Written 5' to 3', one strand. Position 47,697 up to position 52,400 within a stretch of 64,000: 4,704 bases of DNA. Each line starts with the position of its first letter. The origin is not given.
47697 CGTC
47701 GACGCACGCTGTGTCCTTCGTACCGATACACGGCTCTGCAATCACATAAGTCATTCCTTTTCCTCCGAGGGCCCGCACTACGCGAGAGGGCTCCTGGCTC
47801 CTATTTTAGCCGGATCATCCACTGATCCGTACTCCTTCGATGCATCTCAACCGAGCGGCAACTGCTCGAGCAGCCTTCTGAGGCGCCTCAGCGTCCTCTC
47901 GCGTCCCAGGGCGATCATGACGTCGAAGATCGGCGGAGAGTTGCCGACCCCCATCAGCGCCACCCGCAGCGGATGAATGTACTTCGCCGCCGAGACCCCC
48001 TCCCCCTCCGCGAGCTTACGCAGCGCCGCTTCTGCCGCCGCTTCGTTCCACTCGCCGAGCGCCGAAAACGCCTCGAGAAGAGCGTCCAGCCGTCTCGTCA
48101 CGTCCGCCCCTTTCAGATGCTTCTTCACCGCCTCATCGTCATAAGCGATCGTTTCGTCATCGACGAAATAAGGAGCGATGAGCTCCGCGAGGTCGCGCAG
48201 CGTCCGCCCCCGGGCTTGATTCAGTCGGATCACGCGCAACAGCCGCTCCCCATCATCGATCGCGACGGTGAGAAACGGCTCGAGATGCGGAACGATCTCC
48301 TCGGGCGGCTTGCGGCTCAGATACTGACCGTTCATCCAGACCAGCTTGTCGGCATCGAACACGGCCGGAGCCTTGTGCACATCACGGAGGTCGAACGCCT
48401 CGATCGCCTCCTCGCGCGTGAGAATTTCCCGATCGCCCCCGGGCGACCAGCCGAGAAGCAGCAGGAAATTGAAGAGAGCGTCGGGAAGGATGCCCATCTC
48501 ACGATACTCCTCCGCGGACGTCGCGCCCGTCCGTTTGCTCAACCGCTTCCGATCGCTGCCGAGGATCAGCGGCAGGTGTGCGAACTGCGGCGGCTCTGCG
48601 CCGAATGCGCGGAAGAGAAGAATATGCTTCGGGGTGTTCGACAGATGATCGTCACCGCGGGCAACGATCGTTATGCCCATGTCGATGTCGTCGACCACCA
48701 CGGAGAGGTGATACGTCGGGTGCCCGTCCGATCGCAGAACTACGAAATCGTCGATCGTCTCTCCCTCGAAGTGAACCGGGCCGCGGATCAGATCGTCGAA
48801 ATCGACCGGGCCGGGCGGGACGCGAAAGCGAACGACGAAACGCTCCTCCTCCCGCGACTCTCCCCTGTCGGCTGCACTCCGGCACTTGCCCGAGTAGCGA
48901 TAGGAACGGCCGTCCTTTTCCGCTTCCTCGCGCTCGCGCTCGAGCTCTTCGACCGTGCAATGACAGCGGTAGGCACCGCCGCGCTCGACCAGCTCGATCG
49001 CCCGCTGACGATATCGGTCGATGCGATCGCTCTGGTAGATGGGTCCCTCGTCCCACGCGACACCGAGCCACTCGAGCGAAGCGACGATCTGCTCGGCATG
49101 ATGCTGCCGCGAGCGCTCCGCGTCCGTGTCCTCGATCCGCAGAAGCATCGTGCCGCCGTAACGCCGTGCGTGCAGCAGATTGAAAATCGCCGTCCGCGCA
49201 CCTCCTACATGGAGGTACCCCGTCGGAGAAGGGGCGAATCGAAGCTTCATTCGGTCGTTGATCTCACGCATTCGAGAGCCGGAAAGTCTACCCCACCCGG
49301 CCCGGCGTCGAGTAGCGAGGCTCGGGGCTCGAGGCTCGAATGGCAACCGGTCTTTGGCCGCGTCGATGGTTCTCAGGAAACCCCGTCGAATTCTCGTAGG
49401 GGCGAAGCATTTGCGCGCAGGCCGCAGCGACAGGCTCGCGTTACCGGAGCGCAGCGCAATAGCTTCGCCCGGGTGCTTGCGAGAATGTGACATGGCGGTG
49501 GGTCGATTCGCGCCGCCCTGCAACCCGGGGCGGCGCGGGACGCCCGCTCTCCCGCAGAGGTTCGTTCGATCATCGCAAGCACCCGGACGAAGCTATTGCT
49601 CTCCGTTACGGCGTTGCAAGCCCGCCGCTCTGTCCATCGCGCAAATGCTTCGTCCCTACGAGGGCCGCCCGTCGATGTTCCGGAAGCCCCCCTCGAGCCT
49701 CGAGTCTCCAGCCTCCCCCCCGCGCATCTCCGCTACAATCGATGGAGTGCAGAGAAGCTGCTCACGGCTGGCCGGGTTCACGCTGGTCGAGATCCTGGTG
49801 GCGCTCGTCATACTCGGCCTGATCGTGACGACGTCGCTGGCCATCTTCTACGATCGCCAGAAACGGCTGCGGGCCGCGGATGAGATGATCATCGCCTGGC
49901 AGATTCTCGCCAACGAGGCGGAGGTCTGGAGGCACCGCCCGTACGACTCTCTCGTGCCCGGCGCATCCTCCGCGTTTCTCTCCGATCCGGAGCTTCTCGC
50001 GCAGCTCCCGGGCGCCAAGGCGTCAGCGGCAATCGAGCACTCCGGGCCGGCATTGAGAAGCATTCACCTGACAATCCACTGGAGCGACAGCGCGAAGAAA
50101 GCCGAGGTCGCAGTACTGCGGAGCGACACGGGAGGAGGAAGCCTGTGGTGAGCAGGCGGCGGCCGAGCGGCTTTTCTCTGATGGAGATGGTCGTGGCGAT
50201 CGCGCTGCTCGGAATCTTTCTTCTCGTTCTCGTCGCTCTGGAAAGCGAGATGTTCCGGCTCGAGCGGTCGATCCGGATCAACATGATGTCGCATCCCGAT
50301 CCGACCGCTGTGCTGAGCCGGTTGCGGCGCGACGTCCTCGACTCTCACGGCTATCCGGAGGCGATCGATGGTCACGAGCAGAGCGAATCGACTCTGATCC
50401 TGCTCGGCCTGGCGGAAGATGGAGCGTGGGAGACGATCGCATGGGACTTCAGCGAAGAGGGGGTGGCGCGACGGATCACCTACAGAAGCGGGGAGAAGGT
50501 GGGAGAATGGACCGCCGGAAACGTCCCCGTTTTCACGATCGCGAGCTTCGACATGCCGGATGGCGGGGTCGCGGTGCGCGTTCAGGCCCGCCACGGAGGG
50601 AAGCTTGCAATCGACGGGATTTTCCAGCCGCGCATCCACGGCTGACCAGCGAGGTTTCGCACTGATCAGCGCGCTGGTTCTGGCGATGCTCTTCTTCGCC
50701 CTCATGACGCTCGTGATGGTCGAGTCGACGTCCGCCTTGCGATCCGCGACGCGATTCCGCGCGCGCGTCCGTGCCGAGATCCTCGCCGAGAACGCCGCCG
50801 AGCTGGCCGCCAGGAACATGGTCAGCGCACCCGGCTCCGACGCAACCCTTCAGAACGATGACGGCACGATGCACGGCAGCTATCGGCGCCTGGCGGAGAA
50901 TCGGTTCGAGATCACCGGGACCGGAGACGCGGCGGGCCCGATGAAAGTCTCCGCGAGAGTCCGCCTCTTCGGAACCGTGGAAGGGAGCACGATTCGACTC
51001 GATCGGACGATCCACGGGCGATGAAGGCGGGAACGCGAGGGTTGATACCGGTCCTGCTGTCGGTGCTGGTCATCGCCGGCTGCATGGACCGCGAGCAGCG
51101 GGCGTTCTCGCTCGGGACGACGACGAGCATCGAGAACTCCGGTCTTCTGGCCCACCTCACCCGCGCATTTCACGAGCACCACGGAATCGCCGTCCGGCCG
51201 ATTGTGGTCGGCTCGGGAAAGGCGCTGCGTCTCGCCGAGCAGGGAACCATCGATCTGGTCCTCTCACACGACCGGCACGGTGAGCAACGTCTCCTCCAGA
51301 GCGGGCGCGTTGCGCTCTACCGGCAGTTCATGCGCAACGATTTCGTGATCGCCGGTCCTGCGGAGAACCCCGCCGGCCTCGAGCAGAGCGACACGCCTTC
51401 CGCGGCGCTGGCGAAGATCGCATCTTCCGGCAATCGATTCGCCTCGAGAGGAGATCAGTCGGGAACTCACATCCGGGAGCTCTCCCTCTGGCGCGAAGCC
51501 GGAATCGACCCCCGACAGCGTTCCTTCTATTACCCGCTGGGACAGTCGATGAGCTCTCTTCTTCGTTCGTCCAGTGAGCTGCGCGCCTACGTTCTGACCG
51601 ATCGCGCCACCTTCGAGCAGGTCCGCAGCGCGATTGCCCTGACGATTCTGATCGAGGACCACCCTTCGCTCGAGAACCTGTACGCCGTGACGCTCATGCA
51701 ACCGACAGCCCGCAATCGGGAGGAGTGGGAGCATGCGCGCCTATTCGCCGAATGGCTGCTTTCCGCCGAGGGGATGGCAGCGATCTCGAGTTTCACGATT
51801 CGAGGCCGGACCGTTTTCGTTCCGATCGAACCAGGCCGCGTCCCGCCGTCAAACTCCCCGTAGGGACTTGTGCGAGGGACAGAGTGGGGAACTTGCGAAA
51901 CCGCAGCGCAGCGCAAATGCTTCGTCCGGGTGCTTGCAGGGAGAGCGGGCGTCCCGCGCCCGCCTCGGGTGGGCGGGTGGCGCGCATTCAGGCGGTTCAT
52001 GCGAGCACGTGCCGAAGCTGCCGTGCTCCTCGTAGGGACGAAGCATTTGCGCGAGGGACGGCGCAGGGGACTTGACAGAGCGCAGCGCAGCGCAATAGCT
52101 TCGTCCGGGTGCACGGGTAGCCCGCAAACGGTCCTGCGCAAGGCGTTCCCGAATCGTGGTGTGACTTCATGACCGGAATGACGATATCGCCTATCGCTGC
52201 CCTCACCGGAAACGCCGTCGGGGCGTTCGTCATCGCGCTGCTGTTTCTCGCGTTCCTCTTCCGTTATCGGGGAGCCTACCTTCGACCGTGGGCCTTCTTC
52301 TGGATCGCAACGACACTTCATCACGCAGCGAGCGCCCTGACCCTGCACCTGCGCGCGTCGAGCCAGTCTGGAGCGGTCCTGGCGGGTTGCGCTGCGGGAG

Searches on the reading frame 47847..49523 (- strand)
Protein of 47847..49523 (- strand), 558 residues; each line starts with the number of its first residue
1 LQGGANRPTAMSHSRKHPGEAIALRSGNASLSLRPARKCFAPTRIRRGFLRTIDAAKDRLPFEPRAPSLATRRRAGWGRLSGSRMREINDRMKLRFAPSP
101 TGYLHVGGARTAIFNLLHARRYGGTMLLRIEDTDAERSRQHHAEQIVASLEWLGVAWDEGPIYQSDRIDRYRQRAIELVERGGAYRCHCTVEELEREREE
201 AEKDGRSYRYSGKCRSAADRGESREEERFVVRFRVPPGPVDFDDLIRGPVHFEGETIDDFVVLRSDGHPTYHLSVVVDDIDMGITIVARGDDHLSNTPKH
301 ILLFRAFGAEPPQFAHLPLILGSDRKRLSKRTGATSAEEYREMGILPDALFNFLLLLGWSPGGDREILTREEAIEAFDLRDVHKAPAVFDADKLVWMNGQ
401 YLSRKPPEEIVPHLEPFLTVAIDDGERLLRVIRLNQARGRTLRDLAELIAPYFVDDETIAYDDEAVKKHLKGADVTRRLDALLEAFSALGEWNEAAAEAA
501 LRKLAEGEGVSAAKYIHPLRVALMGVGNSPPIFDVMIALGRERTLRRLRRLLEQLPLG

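Call 14: search_protein_families(library=pfam, proteins=[window:47847-49523:-], max_evalue=0.01)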
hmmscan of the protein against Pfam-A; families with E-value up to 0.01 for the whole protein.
window:47847-49523:- (558 aa): 2 families
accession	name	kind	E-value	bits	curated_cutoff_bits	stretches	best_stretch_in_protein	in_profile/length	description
PF00749.27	tRNA-synt_1c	-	3.4e-99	332.1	23.4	1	93-396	3-314/314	tRNA synthetases class I (E and Q), catalytic domain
PF19269.4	Anticodon_2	-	6e-32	111.4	23.6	1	410-551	2-140/141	Anticodon binding domain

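Call 51: find_homologous_proteins(query=window:47847-49268:-, max_evalue=1e-50)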
Query window:47847-49268:- (473 aa): 7998 proteins with E <= 1e-50 among 8000 candidates; the best 120 are listed.
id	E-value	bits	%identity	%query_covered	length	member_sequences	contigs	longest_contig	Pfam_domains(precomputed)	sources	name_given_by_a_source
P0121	0.0e+0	1054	100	99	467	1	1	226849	PF19269.5,PF00749.28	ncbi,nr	ncbi:MAG TPA: glutamate--tRNA ligase [Thermoanaerobaculia bacterium]|nr:glutamate--tRNA ligase [Ther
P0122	6.7e-226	769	71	99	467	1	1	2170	PF19269.5,PF00749.28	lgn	-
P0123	1.0e-224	765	71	99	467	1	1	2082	PF19269.5,PF00749.28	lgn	-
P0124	3.8e-224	763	71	99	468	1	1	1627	PF19269.5,PF00749.28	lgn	-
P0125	9.4e-224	761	71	99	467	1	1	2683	PF19269.5,PF00749.28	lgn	-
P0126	1.0e-219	748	70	98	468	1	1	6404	PF19269.5,PF00749.28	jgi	-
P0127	1.1e-216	738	69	99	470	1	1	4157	PF19269.5,PF00749.28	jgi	jgi:glutamyl-tRNA synthetase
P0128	1.2e-216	738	70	98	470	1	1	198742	PF19269.5,PF00749.28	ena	-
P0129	1.8e-216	737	71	98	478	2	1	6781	PF19269.5,PF00749.28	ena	-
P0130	1.8e-214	731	70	98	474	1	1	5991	PF19269.5,PF00749.28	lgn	-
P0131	3.1e-214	730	70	98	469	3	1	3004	PF19269.5,PF00749.28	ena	-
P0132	5.5e-214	729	70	95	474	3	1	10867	PF19269.5,PF00749.28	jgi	jgi:glutamyl-tRNA synthetase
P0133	2.5e-213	727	70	98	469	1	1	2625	PF19269.5,PF00749.28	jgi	jgi:glutamyl-tRNA synthetase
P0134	3.2e-213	727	70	98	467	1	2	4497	PF19269.5,PF00749.28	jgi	jgi:glutamyl-tRNA synthetase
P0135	3.4e-213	727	71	98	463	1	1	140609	PF19269.5,PF00749.28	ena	-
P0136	3.4e-213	727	70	98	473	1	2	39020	PF19269.5,PF00749.28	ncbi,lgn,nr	ncbi:MAG TPA: glutamate--tRNA ligase [Thermoanaerobaculia bacterium]|nr:glutamate--tRNA ligase [Ther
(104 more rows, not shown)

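Call 60: find_encoding_contigs(protein=P0136, flank=10000, max_places=2)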
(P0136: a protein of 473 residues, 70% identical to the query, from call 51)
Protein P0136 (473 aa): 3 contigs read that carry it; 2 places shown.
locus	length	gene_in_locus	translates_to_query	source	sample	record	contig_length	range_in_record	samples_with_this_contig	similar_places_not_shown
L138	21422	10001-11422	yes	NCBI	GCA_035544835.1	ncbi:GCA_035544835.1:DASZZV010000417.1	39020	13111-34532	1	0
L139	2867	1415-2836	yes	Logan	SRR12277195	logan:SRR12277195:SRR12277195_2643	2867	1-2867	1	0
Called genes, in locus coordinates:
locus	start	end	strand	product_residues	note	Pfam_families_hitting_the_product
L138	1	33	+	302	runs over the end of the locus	PF00528:BPD_transp_1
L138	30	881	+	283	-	PF00528:BPD_transp_1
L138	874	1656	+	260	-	PF00005:ABC_tran, PF13304:AAA_21 (weak)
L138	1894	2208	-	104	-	PF04480:DUF559, PF10881:DUF2726 (weak), PF18741:MTES_1575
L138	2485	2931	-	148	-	PF00903:Glyoxalase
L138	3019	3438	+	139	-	PF01022:HTH_5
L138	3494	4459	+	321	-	PF13432:TPR_16 (weak), PF13424:TPR_12 (faint)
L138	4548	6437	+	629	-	PF02922:CBM_48, PF00128:Alpha-amylase, PF11941:DUF3459 (faint)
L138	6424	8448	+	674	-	PF12439:GDE_N, PF06202:GDE_C, PF22422:MGH1-like_GH (weak)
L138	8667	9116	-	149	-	-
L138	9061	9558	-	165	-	PF07963:N_methyl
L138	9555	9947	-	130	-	PF07963:N_methyl (weak)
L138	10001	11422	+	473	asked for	PF00749:tRNA-synt_1c, PF19269:Anticodon_2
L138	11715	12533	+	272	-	PF03976:PPK2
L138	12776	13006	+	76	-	PF01197:Ribosomal_L31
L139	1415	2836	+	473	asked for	PF00749:tRNA-synt_1c, PF19269:Anticodon_2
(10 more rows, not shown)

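Call 61: find_encoding_contigs(protein=P0128, flank=10000, max_places=2)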
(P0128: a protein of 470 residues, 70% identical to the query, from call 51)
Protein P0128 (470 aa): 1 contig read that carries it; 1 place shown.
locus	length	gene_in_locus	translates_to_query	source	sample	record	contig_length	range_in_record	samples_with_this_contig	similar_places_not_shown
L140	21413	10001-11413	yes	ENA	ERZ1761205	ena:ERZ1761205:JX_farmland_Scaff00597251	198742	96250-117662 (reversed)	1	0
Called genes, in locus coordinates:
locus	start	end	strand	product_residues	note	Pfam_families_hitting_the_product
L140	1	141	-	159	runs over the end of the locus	-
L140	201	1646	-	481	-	PF00171:Aldedh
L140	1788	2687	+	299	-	PF02900:LigB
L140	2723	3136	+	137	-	PF05635:23S_rRNA_IVP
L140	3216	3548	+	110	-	-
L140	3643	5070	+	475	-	PF02900:LigB, PF01042:Ribonuc_L-PSP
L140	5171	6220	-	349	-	PF11138:DUF2911, PF13428:TPR_14 (faint), PF07719:TPR_2 (faint), PF13176:TPR_7 (faint), PF13414:TPR_11 (faint), PF13424:TPR_12 (weak), PF00515:TPR_1 (weak), PF13181:TPR_8 (weak)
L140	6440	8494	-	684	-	PF00990:GGDEF, PF00563:EAL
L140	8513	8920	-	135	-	-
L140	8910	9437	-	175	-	PF07963:N_methyl (faint)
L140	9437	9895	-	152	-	PF07963:N_methyl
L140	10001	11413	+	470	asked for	PF00749:tRNA-synt_1c, PF19269:Anticodon_2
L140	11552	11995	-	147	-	-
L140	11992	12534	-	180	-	-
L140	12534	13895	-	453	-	-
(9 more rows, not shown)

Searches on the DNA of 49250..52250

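Call 31: search_rna_families(source=window, start=49250, end=52250, threshold=evalue, max_evalue=5)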
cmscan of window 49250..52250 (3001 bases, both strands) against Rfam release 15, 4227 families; matches with E-value up to 5: 2.
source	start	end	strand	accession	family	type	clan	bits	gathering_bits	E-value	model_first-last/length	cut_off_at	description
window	50961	51032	+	RF01543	TB11Cs5H2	Gene; snRNA; snoRNA; HACA-box;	-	16.9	47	3.5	1-68/68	no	Trypanosomatid snoRNA TB11Cs5H2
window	51923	52105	+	RF02880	MH_s15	Gene; sRNA;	-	15.8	123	0.59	1-277/277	no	Mesorhizobail RNA 15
